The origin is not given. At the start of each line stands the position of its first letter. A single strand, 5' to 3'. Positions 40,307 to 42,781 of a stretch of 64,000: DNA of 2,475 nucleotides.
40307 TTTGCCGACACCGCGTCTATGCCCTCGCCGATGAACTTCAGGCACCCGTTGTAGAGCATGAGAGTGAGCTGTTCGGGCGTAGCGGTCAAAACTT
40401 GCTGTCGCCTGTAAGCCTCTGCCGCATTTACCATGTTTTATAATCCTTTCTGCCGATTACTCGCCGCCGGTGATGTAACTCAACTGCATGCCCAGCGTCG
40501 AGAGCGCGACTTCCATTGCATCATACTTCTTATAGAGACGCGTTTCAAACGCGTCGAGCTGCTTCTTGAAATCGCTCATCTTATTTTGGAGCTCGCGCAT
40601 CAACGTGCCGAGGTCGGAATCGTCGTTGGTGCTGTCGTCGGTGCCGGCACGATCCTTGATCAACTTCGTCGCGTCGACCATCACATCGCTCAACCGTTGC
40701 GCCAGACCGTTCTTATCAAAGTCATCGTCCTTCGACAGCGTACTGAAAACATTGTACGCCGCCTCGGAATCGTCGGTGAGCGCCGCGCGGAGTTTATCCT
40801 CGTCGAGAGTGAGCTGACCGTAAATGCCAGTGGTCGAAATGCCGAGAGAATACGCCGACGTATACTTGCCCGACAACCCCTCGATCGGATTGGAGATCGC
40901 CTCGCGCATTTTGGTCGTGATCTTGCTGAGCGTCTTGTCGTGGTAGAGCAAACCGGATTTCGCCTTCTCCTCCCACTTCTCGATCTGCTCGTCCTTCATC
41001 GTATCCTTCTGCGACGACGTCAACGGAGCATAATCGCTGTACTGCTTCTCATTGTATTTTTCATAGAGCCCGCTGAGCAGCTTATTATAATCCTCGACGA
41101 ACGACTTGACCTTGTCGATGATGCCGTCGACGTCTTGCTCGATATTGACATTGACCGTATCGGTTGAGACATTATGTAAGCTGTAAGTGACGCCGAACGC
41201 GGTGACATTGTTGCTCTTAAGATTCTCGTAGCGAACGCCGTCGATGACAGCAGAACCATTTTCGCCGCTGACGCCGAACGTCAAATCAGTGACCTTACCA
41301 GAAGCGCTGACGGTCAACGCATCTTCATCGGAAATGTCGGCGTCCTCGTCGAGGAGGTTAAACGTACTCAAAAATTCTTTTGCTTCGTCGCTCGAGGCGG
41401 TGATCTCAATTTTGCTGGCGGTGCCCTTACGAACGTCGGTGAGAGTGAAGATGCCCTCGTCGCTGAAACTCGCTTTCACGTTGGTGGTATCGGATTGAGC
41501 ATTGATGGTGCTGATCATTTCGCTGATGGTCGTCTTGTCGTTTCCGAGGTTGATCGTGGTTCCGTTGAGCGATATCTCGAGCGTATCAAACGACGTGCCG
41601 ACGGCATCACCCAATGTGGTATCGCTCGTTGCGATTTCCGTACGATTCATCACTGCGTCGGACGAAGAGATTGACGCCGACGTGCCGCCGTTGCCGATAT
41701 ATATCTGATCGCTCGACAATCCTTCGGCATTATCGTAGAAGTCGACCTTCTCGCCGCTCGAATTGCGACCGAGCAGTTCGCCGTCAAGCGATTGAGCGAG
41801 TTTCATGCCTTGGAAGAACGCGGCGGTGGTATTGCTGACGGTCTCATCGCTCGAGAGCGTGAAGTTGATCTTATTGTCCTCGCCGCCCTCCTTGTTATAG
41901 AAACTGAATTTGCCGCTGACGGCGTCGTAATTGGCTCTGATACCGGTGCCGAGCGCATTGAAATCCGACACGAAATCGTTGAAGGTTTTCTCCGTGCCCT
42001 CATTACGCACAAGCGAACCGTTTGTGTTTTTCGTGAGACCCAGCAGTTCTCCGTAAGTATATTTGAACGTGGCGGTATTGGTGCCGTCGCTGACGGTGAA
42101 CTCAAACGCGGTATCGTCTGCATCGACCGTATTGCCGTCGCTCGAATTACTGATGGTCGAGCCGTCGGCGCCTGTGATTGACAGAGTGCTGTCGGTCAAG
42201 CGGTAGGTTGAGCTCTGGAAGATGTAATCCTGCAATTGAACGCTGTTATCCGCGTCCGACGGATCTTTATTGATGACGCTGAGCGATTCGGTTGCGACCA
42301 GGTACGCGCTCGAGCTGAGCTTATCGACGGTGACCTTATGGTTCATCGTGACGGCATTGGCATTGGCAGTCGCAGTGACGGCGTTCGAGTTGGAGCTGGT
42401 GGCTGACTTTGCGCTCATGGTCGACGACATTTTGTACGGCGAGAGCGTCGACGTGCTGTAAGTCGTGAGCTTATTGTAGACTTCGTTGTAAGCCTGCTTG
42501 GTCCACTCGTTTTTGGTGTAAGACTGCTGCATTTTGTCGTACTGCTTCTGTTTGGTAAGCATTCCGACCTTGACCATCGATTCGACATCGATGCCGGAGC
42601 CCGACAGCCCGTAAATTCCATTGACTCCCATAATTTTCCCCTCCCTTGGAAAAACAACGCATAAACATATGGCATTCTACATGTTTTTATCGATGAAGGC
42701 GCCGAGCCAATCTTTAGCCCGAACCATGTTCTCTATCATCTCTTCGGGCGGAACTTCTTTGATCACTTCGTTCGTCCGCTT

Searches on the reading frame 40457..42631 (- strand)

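Call 98: search_protein_families(library=pfam, proteins=[window:40457-42631:-], max_evalue=0.00001)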
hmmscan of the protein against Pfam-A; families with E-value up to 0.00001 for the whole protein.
window:40457-42631:- (724 aa): 2 families
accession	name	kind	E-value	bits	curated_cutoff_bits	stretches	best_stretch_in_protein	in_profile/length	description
PF07195.17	FliD_C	-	5.4e-39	134.4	25.4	1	456-712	1-233/236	Flagellar hook-associated protein 2 C-terminus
PF02465.23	FliD_N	-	1.4e-16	61.4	24.8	1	12-108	1-96/97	Flagellar hook-associated protein 2 N-terminus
